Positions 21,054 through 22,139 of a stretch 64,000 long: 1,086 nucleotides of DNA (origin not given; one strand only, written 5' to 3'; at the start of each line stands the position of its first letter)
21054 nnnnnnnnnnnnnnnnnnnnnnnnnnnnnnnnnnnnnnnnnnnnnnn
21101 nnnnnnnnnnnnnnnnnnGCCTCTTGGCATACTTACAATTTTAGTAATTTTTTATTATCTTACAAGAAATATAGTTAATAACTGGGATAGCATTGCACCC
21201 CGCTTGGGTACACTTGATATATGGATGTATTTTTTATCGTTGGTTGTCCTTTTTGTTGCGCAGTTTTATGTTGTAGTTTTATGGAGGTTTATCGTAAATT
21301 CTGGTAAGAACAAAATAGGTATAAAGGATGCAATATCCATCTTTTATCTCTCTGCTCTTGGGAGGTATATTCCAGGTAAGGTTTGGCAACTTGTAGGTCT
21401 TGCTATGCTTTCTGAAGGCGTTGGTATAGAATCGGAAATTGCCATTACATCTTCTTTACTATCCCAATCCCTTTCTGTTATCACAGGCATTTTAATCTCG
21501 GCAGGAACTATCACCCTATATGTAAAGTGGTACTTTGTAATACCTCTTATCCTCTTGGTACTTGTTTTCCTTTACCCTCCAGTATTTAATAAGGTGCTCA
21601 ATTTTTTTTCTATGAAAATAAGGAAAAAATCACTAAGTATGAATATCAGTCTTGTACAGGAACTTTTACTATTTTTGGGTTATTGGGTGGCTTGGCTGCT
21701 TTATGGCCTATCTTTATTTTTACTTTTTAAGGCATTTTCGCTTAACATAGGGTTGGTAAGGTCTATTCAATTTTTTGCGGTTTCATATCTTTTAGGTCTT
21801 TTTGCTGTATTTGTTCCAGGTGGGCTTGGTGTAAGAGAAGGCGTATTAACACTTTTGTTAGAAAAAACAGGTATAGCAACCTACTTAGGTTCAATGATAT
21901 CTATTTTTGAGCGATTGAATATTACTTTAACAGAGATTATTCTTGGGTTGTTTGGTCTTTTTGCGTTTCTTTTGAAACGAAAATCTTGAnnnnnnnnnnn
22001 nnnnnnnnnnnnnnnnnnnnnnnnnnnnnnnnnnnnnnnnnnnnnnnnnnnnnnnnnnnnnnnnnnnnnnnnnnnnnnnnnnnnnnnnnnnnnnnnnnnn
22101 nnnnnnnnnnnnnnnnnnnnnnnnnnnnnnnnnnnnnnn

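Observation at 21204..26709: Arn-like lipid-linked glycosylation cluster built around UDP-xylose rather than Ara4N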

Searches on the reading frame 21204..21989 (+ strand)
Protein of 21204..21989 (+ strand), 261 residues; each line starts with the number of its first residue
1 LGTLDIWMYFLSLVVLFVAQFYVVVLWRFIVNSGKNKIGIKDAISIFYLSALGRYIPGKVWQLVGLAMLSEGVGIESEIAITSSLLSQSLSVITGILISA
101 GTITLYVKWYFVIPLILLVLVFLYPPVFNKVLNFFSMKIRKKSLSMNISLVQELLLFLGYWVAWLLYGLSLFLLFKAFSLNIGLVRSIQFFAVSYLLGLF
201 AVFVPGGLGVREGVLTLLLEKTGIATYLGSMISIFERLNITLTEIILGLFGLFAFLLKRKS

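Call 3: search_protein_families(library=pfam, proteins=[window:21204-21989:+], max_evalue=0.01)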
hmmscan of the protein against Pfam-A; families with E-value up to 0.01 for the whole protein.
window:21204-21989:+ (261 aa): 1 family
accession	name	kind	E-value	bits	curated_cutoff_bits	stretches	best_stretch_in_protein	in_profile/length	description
PF03706.18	LPG_synthase_TM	-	8.7e-12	45.5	33.4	1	8-247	34-301/302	Lysylphosphatidylglycerol synthase TM region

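Call 4: search_protein_families(library=ncbifam, proteins=[window:21204-21989:+], max_evalue=0.01)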
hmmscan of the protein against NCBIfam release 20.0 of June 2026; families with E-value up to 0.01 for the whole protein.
window:21204-21989:+ (261 aa): 1 family
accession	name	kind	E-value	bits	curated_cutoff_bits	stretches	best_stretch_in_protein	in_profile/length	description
TIGR00374.1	TIGR00374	subfamily_domain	2.5e-06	27.1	43.2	1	155-255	214-313/323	flippase-like domain-containing protein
